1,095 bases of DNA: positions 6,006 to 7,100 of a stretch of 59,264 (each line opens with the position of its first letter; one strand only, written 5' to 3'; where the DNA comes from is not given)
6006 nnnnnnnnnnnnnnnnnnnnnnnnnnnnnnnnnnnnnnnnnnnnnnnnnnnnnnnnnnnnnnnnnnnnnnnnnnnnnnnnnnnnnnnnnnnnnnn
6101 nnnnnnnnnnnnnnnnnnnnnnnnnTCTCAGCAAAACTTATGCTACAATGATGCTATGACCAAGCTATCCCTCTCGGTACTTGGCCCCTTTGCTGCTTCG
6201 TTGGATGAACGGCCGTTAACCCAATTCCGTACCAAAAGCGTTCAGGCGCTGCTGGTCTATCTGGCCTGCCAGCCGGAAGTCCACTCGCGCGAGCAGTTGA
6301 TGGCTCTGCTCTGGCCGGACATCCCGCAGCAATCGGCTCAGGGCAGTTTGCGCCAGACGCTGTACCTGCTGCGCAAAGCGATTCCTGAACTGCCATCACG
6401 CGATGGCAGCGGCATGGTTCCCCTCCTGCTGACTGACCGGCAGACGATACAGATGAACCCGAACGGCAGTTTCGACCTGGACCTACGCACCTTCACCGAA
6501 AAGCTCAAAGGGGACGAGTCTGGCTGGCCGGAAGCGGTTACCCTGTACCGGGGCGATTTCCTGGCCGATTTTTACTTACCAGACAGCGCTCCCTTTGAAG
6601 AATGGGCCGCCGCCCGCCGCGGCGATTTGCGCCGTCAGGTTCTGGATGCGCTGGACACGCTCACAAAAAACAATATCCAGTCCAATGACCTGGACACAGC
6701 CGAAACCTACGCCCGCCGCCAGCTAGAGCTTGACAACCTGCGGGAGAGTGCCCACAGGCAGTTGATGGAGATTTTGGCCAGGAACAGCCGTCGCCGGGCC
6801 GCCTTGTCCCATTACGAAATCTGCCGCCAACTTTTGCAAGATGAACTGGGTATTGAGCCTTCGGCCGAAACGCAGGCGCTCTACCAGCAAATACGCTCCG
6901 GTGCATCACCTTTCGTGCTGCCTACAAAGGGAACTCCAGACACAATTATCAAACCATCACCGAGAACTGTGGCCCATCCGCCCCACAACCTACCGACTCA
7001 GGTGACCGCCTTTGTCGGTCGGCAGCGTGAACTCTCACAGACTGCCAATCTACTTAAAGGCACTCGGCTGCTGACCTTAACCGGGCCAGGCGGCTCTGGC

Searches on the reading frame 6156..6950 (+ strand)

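Call 11: search_protein_families(library=pfam, proteins=[window:6156-6950:+], max_evalue=0.01)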
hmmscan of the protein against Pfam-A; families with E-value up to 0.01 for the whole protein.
window:6156-6950:+ (265 aa): 2 families
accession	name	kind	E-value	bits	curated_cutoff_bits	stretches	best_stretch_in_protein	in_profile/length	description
PF03704.23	BTAD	-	3.8e-24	86.2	22.1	1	126-247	31-146/146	Bacterial transcriptional activator domain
PF00486.34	Trans_reg_C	-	0.00023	21.6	26.2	1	28-80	9-61/77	Transcriptional regulatory protein, C terminal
